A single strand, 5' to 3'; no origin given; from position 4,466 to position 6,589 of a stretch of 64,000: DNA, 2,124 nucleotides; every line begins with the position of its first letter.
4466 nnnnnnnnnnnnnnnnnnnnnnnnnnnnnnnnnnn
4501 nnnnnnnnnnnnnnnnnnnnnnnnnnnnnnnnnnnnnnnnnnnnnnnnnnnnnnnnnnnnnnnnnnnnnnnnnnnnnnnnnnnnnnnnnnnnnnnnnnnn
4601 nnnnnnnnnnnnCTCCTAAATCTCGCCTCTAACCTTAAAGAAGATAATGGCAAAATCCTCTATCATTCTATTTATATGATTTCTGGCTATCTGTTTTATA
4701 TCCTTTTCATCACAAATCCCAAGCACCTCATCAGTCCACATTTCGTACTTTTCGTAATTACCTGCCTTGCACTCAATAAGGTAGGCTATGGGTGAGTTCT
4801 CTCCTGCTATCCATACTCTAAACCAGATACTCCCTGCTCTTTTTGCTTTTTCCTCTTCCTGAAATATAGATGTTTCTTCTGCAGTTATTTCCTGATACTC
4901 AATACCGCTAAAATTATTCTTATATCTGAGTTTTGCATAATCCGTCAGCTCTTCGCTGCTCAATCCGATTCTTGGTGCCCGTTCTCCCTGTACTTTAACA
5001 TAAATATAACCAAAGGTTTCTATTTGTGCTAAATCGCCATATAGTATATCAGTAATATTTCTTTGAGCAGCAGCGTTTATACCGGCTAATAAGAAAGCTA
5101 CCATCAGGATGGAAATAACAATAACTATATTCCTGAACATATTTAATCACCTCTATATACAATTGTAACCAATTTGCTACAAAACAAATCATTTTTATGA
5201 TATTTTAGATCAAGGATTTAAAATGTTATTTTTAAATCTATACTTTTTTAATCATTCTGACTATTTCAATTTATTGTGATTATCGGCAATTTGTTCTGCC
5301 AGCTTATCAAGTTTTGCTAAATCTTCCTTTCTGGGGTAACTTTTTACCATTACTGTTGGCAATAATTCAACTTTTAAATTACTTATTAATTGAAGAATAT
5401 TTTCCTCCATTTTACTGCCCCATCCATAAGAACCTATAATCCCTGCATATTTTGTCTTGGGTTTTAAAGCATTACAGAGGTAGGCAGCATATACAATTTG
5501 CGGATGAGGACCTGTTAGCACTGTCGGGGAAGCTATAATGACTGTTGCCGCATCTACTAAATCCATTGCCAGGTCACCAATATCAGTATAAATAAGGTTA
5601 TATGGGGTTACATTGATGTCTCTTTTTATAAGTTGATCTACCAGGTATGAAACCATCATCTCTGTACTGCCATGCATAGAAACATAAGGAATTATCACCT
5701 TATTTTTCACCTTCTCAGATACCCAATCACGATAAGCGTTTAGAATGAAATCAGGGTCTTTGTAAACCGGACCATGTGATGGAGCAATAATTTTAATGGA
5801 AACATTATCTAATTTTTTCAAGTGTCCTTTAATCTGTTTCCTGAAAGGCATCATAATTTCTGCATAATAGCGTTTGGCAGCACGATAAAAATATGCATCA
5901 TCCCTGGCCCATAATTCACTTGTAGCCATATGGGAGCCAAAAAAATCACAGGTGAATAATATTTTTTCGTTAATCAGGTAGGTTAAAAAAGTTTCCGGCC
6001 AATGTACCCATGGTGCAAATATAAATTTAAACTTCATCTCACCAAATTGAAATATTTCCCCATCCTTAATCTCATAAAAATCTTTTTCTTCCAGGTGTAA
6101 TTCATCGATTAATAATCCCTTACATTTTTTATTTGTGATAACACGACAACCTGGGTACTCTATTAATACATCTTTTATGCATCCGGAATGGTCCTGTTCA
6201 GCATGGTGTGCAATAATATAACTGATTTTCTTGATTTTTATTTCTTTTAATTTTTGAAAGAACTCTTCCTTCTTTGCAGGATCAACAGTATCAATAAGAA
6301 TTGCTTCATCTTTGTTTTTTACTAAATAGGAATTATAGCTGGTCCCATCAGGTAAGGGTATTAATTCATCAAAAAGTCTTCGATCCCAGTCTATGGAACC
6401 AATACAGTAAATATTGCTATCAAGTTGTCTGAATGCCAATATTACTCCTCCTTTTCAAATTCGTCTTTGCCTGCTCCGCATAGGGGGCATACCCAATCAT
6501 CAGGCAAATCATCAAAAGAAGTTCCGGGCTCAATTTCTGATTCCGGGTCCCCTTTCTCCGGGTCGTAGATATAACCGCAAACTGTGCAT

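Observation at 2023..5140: Predicted operon: small secreted protein, MBL-fold hydrolase, large secreted DUF4139-like protein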

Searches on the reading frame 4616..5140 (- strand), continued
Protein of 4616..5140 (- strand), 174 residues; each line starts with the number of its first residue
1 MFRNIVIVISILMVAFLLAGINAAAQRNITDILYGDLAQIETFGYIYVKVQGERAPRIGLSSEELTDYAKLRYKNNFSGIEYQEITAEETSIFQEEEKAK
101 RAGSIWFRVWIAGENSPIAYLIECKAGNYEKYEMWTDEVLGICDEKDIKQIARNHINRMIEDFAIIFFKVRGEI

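Call 58: search_protein_families(library=pfam, proteins=[P0309, P0358, P0406, P0331, P0279, P0351, P0283, P0299, P0272, P0284], max_evalue=0.01)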
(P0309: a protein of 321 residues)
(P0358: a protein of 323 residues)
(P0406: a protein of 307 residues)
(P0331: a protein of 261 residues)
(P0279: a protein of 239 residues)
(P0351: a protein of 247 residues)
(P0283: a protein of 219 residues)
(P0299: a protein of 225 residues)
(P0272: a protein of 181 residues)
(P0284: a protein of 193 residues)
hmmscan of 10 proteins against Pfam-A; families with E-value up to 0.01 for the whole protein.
P0309 (321 aa): 0 families

P0358 (323 aa): 0 families

P0406 (307 aa): 2 families
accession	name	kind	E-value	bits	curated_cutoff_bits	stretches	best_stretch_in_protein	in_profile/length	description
PF08238.18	Sel1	-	3.4e-07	31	30.7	1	57-91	1-35/36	Sel1 repeat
PF13432.12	TPR_16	-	0.0068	17.3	32.7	0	30-70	2-44/65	Tetratricopeptide repeat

P0331 (261 aa): 0 families

P0279 (239 aa): 0 families

P0351 (247 aa): 0 families

P0283 (219 aa): 0 families

P0299 (225 aa): 0 families

P0272 (181 aa): 0 families

P0284 (193 aa): 0 families

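Call 76: search_protein_families(library=padloc, proteins=[window:4616-5140:-], max_evalue=0.01)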
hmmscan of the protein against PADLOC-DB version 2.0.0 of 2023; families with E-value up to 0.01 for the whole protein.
window:4616-5140:- (174 aa): 0 families

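Call 77: search_solved_structures(query=A1, max_evalue=1)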
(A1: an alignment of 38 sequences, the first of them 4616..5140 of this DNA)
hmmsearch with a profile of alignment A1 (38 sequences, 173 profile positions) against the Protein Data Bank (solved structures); distinct sequences matched with E-value up to 1: 0.

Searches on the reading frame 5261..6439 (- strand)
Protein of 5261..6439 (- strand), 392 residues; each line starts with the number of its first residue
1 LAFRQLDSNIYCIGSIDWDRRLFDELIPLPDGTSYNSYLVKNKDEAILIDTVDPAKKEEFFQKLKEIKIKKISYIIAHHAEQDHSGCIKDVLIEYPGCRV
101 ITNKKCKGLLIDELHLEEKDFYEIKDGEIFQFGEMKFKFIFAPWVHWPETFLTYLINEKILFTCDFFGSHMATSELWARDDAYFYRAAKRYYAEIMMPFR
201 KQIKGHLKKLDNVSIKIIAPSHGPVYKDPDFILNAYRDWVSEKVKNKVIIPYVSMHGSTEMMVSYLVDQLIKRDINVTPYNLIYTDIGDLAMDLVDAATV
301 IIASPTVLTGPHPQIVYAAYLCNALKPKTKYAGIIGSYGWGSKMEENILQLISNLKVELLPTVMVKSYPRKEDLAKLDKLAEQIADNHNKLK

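Call 3: search_protein_families(library=pfam, proteins=[window:5261-6439:-], max_evalue=0.01)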
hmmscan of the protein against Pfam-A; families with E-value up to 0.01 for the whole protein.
window:5261-6439:- (392 aa): 2 families
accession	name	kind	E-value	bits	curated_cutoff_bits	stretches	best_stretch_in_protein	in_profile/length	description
PF19583.5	ODP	-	4.6e-26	92.3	27.2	1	35-223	3-194/194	ODP family beta lactamase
PF00753.33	Lactamase_B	-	1e-08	35.8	22.7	1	33-169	4-153/196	Metallo-beta-lactamase superfamily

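Call 4: search_protein_families(library=ncbifam, proteins=[window:5261-6439:-], max_evalue=0.01)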
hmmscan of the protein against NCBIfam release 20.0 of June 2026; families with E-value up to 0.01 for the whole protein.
window:5261-6439:- (392 aa): 25 families
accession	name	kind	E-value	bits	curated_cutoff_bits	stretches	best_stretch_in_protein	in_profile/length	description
NF008887.0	PRK11921.1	equivalog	1.3e-68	231.7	635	1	5-387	4-394/396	anaerobic nitric oxide reductase flavorubredoxin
NF003954.0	PRK05452.1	equivalog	1.2e-56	192.6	711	1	6-387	5-395/479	anaerobic nitric oxide reductase flavorubredoxin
NF033088.2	bla_subclass_B1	equivalog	1.3e-07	31.5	200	1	34-163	30-156/217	subclass B1 metallo-beta-lactamase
NF033895.2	blaCAM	exception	2.6e-06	27.4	535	1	36-172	51-184/241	CAM family subclass B1 metallo-beta-lactamase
TIGR00361.1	ComEC_Rec2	equivalog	3.5e-06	25.4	190.05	1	38-140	454-552/663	DNA internalization-related competence protein ComEC/Rec2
NF012229.1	bla_class_B_core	domain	3.9e-06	27.1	100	1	36-142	16-125/139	metallo-beta-lactamase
TIGR03413.1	GSH_gloB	equivalog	5.1e-06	26.1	200.8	1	38-165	13-126/248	hydroxyacylglutathione hydrolase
TIGR01753.1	flav_short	equivalog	8.8e-06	26.3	123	1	248-384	1-139/140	flavodoxin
NF049846.1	blaAHM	exception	2.2e-05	23.5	590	1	37-93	75-131/304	AHM family subclass B3-like metallo-beta-lactamase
NF000059.1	tet_redox_37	exception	2.6e-05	24.9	225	1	190-265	3-79/108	tetracycline resistance NADPH-dependent oxidoreductase Tet(37)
NF040860.1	blaWUS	exception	3.2e-05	23.3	540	1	34-174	48-185/246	WUS family subclass B1 metallo-beta-lactamase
NF000450.2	bla-B1-FLAV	exception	4.4e-05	23.1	450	1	37-173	54-186/242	subclass B1 metallo-beta-lactamase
NF033574.1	VarG_fam_MBL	equivalog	5.4e-05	22.5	750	1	34-253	91-318/374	VarG family subclass B1-like metallo-beta-lactamase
NF012137.0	bla_xUS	exception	9.9e-05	21.9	400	1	34-173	48-184/246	MUS/TUS/MOC family subclass B1 metallo-beta-lactamase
NF012146.1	blaB-IND-MUS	exception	0.00014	21.2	270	1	36-171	50-182/237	BlaB/IND/MUS family subclass B1 metallo-beta-lactamase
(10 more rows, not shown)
